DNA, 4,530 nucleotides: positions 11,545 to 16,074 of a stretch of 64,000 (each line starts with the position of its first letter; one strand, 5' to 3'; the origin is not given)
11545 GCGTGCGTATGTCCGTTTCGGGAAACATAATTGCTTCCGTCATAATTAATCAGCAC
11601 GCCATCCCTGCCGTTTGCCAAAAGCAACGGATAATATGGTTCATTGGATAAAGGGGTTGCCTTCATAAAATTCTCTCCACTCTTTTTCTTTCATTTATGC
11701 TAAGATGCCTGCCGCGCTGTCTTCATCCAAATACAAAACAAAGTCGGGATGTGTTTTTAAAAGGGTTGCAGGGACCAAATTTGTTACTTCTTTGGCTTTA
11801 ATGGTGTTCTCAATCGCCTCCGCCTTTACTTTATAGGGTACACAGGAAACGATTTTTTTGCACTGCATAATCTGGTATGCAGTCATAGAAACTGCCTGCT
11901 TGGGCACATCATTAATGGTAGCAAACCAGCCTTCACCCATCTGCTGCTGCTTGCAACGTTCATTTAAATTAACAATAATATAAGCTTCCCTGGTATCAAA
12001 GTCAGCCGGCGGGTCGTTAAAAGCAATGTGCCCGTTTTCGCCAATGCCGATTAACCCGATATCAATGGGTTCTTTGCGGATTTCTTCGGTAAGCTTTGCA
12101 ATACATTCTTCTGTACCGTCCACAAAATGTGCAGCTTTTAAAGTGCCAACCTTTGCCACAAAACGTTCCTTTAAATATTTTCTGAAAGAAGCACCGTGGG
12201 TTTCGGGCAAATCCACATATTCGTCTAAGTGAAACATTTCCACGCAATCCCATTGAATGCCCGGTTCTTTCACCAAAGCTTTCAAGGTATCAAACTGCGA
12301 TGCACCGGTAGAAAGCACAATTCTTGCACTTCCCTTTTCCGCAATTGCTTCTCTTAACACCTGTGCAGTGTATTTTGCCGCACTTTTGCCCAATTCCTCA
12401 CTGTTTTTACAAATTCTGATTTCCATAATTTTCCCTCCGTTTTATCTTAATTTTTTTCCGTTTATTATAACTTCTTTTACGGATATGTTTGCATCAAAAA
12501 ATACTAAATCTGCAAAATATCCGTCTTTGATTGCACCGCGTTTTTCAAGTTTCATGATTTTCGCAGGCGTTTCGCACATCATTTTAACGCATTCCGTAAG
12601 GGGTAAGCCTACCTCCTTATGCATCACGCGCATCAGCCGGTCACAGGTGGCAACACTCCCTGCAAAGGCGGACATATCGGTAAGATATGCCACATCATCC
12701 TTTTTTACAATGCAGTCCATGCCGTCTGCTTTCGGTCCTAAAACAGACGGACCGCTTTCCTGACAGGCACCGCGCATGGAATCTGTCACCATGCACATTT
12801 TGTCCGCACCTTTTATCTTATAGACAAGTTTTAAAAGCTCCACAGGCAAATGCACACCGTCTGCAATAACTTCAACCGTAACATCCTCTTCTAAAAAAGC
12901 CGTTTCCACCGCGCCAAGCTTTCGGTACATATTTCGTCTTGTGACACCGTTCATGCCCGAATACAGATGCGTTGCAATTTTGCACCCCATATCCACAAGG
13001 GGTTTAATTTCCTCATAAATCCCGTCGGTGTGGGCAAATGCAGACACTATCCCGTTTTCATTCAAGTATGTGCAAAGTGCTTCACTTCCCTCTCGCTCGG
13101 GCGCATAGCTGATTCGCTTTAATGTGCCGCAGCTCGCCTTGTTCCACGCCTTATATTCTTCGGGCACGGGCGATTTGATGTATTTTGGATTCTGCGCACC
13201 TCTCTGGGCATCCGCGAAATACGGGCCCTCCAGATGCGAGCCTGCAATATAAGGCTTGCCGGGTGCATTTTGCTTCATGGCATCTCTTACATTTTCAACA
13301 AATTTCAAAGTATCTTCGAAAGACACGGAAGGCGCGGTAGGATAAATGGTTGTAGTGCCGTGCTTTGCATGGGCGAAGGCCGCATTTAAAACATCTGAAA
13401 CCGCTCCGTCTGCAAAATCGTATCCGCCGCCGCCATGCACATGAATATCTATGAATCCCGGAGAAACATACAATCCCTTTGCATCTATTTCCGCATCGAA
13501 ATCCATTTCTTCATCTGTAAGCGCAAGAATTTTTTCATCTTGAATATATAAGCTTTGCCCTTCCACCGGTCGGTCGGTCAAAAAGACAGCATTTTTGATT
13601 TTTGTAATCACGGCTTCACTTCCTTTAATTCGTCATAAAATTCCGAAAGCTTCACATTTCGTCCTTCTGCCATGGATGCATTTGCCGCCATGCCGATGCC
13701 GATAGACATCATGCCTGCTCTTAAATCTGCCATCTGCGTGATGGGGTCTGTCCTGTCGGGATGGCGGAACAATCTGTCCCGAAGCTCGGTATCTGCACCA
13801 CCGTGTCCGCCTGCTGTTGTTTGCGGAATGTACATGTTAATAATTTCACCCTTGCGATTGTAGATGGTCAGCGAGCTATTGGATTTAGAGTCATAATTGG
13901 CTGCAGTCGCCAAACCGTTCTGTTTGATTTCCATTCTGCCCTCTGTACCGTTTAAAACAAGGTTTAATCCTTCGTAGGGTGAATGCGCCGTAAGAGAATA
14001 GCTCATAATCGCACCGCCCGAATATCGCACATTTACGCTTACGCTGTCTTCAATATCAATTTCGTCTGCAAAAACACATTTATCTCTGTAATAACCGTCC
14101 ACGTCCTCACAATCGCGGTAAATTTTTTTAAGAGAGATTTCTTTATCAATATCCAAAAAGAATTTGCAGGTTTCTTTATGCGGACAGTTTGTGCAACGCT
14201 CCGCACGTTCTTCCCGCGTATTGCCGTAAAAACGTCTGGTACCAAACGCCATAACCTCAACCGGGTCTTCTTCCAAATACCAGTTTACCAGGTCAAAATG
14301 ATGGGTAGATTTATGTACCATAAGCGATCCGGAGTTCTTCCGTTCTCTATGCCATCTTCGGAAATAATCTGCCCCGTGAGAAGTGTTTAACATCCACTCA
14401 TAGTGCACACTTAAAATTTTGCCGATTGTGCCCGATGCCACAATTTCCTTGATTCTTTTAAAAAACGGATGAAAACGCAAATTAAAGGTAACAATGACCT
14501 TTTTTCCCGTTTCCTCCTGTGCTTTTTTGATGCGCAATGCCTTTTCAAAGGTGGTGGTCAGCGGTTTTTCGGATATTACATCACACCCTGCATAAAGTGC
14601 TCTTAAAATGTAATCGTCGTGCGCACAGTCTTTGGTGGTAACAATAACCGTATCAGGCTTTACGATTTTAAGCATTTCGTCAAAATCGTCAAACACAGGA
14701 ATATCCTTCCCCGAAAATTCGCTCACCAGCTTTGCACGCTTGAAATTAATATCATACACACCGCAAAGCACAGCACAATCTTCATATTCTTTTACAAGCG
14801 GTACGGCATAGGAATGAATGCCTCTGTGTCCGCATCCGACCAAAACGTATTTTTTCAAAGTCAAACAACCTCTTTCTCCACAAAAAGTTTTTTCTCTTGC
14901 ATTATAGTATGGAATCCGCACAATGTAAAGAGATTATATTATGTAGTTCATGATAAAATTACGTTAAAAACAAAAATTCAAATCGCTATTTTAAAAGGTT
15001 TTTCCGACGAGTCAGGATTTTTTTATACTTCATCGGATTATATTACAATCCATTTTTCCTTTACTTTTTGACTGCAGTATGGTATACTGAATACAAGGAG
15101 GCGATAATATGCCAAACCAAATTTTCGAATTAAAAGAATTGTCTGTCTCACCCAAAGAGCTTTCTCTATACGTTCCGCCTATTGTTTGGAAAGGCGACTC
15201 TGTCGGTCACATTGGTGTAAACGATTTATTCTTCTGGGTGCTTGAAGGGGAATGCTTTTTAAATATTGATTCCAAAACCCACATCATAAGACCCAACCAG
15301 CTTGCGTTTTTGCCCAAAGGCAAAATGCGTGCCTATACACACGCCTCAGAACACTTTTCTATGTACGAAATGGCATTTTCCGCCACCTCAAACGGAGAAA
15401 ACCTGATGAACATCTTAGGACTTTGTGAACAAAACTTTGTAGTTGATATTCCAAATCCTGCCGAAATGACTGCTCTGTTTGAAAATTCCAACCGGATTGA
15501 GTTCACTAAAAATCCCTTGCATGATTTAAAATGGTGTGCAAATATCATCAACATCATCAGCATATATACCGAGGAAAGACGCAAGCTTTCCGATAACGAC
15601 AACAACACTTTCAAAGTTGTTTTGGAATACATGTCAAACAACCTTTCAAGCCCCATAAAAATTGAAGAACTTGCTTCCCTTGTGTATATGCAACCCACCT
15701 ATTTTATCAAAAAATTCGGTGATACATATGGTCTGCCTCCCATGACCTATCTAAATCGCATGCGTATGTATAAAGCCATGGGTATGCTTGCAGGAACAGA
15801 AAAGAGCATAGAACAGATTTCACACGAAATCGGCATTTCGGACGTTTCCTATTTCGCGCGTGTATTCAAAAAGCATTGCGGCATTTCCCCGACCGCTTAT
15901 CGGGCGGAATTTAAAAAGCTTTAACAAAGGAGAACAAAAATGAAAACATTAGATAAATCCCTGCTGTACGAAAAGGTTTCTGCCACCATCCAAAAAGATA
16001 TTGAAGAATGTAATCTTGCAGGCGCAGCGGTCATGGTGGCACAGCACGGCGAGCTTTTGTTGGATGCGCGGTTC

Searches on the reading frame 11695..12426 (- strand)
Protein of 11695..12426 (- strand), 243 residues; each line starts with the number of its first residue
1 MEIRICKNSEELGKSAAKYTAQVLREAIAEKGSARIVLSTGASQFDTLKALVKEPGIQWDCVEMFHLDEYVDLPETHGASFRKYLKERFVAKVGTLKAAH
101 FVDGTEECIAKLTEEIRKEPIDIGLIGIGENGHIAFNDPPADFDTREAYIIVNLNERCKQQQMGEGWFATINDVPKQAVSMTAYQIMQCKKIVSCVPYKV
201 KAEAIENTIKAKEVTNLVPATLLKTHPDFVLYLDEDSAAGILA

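Call 12: search_protein_families(library=pfam, proteins=[window:11695-12426:-], max_evalue=0.001)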
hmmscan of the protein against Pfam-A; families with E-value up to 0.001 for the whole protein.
window:11695-12426:- (243 aa): 1 family
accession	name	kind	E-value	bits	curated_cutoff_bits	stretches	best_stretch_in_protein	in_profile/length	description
PF01182.26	Glucosamine_iso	-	1.8e-19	70.9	27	1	8-224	2-217/225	Glucosamine-6-phosphate isomerases/6-phosphogluconolactonase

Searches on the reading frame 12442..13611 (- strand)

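Call 12: search_protein_families(library=pfam, proteins=[window:12442-13611:-], max_evalue=0.001)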
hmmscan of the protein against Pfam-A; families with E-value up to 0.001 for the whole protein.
window:12442-13611:- (389 aa): 2 families
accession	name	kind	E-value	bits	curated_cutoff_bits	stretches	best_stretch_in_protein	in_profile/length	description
PF01979.26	Amidohydro_1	-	1.4e-20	74.3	25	1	48-386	1-343/345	Amidohydrolase family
PF07969.17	Amidohydro_3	-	7.2e-17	62.4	29.7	2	307-377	377-449/472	Amidohydrolase family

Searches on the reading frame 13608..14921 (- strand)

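Call 13: search_protein_families(library=pfam, proteins=[window:13608-14921:-], max_evalue=0.001)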
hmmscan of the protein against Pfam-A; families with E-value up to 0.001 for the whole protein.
window:13608-14921:- (437 aa): 3 families
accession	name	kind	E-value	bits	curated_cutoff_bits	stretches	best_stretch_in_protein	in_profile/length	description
PF02894.22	GFO_IDH_MocA_C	-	2.3e-22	80.3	22.9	1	158-425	1-218/218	Oxidoreductase family, C-terminal alpha/beta domain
PF01408.29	GFO_IDH_MocA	-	6e-21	75.8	24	1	24-146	2-120/120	Oxidoreductase family, NAD-binding Rossmann fold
PF22725.1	GFO_IDH_MocA_C3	-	1.3e-18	67.6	27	1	154-330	1-123/124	GFO/IDH/MocA C-terminal domain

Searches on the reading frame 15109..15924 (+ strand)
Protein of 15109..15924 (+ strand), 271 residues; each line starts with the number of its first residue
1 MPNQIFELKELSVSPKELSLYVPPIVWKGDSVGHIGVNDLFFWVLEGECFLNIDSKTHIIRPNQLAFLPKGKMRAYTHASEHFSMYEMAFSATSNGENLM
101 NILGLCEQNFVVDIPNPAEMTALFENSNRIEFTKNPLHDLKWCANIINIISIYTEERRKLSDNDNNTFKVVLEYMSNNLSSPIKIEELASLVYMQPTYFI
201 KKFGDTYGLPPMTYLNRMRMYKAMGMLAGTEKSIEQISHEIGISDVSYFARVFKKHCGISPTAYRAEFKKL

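Call 13: search_protein_families(library=pfam, proteins=[window:15109-15924:+], max_evalue=0.001)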
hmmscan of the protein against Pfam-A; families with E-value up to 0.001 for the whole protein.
window:15109-15924:+ (271 aa): 2 families
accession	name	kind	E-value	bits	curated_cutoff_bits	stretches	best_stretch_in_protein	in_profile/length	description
PF00165.29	HTH_AraC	-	1.9e-18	66.6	26.6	2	229-265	6-41/42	Bacterial regulatory helix-turn-helix proteins, AraC family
PF12833.13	HTH_18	-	1.5e-17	64.1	33.6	1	188-266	1-79/80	Helix-turn-helix domain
